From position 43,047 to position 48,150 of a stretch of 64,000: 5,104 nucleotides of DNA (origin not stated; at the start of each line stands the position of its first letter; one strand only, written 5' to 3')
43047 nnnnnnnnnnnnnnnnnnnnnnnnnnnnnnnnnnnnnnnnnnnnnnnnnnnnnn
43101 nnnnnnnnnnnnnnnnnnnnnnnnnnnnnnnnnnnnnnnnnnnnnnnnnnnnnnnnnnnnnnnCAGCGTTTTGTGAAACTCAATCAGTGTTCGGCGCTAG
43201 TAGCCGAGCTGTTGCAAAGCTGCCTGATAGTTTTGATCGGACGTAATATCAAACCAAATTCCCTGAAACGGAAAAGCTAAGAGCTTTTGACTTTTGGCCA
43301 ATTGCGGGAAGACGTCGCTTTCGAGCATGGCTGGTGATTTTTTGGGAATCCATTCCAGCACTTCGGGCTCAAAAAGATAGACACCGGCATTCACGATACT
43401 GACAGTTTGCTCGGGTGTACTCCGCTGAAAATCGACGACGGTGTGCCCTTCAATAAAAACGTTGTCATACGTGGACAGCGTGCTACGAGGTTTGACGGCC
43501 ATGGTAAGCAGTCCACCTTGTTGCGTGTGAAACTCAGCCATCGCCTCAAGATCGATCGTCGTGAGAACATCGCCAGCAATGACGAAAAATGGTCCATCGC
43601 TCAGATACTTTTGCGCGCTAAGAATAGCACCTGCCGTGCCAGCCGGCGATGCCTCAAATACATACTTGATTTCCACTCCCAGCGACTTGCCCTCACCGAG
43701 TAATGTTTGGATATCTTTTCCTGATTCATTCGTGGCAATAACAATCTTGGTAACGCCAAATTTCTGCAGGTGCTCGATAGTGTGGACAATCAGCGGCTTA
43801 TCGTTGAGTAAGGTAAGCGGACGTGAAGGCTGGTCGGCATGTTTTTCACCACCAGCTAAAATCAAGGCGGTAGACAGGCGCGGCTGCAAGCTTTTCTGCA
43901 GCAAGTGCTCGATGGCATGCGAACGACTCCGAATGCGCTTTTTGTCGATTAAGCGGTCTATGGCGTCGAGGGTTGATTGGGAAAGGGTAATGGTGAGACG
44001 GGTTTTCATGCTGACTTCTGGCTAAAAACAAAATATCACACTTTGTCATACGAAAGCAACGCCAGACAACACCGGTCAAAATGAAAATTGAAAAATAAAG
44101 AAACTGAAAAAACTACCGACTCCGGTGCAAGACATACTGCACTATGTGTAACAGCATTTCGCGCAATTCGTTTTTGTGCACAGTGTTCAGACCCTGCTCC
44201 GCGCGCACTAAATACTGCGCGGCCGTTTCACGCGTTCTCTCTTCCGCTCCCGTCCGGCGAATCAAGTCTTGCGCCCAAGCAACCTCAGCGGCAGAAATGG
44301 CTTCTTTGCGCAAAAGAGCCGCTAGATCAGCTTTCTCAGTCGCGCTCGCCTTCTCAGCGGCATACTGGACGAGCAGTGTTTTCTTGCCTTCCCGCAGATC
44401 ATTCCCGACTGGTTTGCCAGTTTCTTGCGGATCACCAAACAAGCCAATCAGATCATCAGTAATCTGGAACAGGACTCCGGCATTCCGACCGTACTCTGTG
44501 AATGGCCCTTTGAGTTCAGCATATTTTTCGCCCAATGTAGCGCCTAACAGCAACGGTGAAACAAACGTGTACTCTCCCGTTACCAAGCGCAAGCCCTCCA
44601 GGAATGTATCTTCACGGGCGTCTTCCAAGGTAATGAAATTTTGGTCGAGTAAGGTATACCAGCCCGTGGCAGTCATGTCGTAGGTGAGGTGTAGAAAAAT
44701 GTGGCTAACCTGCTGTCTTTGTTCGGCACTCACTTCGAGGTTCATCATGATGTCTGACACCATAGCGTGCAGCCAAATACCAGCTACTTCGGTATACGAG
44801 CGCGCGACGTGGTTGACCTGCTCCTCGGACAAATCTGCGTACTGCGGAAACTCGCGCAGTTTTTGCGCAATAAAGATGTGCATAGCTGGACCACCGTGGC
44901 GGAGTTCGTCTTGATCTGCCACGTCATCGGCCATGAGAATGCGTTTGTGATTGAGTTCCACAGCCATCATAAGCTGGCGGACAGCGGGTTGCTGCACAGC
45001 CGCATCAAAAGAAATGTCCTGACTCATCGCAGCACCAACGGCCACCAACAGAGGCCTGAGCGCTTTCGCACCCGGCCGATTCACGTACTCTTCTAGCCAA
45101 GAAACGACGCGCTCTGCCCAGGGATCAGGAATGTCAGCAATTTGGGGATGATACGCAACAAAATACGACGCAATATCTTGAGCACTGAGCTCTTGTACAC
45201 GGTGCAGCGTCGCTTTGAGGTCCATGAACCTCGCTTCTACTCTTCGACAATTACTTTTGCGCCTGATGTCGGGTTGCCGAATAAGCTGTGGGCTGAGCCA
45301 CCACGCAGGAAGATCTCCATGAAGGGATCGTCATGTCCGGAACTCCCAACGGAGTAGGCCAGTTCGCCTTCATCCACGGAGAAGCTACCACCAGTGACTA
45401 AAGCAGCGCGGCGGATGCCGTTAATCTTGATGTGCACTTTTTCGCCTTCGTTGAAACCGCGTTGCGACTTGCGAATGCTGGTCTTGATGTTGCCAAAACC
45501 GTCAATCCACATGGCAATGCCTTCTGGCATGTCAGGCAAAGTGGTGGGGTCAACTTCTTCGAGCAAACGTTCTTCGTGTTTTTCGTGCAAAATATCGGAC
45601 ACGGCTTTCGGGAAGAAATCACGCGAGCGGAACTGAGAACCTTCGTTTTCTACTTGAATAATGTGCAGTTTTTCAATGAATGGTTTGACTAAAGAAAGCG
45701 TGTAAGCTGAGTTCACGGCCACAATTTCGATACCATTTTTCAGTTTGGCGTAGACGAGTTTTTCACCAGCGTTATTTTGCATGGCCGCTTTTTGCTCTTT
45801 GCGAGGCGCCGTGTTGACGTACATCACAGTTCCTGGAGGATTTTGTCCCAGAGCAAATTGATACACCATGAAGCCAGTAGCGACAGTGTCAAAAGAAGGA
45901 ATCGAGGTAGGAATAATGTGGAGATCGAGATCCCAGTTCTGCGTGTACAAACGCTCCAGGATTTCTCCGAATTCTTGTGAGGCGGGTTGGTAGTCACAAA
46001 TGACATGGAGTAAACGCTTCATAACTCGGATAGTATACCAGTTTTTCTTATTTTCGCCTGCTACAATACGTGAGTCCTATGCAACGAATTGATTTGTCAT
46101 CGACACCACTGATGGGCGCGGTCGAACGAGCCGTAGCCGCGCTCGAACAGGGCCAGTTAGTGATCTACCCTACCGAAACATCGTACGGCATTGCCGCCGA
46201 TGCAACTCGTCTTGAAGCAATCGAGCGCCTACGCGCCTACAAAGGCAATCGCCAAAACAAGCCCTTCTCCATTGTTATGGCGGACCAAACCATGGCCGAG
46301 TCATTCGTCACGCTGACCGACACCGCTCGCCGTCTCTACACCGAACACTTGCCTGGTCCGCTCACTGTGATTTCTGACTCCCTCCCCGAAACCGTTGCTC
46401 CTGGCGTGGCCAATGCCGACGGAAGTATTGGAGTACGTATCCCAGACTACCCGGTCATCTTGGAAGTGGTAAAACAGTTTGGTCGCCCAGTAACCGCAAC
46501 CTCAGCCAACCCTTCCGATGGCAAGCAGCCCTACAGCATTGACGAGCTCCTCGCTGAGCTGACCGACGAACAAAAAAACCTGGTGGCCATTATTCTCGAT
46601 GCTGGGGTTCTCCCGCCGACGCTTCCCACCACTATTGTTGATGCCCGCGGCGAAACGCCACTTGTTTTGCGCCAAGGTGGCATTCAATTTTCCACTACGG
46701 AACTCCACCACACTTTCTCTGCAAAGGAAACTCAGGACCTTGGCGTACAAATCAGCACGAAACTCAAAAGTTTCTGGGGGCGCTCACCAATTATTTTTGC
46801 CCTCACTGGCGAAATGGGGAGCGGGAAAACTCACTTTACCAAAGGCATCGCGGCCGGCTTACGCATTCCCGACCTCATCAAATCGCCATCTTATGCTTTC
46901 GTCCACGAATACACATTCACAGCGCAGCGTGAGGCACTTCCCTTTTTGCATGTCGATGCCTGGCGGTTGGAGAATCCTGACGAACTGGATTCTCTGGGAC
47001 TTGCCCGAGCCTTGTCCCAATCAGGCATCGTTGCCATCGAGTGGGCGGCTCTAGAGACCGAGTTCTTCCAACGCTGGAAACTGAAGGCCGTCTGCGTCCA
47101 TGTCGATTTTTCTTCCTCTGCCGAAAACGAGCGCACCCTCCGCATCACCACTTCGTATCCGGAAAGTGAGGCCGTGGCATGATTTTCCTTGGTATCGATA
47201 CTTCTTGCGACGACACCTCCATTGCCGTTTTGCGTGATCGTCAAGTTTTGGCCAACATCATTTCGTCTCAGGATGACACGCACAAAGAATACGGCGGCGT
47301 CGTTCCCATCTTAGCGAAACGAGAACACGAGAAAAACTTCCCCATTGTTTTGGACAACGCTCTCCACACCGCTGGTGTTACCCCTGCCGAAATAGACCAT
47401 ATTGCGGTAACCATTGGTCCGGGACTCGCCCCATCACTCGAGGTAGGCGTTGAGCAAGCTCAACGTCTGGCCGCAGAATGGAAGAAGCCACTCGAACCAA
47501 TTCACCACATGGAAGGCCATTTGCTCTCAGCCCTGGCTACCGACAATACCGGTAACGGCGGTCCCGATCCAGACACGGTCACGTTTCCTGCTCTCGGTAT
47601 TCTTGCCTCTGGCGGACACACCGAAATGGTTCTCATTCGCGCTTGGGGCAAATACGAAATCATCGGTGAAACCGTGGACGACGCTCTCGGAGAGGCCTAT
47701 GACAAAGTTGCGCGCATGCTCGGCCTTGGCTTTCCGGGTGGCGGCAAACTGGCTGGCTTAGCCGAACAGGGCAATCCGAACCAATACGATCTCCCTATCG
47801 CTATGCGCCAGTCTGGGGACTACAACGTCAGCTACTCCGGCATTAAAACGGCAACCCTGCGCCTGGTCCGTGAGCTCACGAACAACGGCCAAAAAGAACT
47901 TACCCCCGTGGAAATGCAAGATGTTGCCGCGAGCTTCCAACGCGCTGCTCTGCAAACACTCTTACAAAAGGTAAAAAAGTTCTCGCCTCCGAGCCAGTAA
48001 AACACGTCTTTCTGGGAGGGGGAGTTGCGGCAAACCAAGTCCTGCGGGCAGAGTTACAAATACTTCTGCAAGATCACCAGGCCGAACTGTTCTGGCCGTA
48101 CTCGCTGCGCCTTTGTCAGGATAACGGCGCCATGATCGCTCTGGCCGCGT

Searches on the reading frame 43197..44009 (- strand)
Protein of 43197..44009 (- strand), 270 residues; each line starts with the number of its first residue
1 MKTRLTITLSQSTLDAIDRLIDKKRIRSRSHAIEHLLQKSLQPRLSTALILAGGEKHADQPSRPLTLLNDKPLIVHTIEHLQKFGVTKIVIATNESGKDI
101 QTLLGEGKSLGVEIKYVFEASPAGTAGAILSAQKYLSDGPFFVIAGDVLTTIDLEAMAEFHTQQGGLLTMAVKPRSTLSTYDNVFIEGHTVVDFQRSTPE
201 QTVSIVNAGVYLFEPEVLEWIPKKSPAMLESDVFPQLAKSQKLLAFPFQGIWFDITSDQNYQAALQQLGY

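Call 50: search_protein_families(library=pfam, proteins=[window:43197-44009:-], max_evalue=0.00001)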
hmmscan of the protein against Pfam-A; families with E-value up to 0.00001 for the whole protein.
window:43197-44009:- (270 aa): 2 families
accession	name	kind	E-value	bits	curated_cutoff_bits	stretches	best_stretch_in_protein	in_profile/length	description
PF00483.29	NTP_transferase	-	1.2e-26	94.2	21.2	1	63-264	22-238/245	Nucleotidyl transferase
PF12804.13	NTP_transf_3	-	1.4e-08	35.5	27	1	48-173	1-123/160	MobA-like NTP transferase domain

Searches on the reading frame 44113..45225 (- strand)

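Call 50: search_protein_families(library=pfam, proteins=[window:44113-45225:-], max_evalue=0.00001)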
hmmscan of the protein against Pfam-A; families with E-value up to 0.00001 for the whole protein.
window:44113-45225:- (370 aa): 1 family
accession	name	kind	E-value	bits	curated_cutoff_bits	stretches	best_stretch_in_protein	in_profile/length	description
PF00348.22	polyprenyl_synt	-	6.5e-36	124.2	27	1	46-319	9-248/251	Polyprenyl synthetase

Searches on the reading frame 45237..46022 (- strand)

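Call 50: search_protein_families(library=pfam, proteins=[window:45237-46022:-], max_evalue=0.00001)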
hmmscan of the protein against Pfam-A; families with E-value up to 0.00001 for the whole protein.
window:45237-46022:- (261 aa): 1 family
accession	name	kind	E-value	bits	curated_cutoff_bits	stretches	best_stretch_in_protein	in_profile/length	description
PF20257.3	SAM_HAT_C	-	1.3e-07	32.2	25.5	1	172-249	5-76/84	SAM hydroxide adenosyltransferase C-terminal domain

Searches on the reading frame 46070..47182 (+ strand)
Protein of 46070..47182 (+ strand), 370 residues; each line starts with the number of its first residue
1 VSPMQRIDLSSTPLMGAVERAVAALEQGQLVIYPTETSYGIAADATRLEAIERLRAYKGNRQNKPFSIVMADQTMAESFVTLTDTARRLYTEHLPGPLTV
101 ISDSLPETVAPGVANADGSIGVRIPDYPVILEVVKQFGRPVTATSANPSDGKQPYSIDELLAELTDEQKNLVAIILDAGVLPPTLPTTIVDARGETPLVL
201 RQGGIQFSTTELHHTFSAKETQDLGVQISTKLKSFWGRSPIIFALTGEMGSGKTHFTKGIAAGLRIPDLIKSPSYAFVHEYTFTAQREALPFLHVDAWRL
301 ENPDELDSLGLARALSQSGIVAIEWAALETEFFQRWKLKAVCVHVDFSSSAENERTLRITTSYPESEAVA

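Call 50: search_protein_families(library=pfam, proteins=[window:46070-47182:+], max_evalue=0.00001)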
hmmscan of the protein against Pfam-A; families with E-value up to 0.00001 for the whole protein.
window:46070-47182:+ (370 aa): 2 families
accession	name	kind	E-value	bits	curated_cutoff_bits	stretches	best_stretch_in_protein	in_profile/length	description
PF01300.24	Sua5_yciO_yrdC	-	1.8e-43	148.6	25.1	1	24-203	2-178/178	Telomere recombination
PF02367.23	TsaE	-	2.2e-26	92.8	26.6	1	217-354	3-125/128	Threonylcarbamoyl adenosine biosynthesis protein TsaE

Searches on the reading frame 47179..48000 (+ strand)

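Call 51: search_protein_families(library=pfam, proteins=[window:47179-48000:+], max_evalue=0.00001)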
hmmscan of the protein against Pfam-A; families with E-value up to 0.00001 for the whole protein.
window:47179-48000:+ (273 aa): 1 family
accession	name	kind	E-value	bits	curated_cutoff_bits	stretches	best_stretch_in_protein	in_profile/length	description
PF00814.31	TsaD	-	1.4e-67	228.6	24.8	1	22-268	1-212/264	tRNA N6-adenosine threonylcarbamoyltransferase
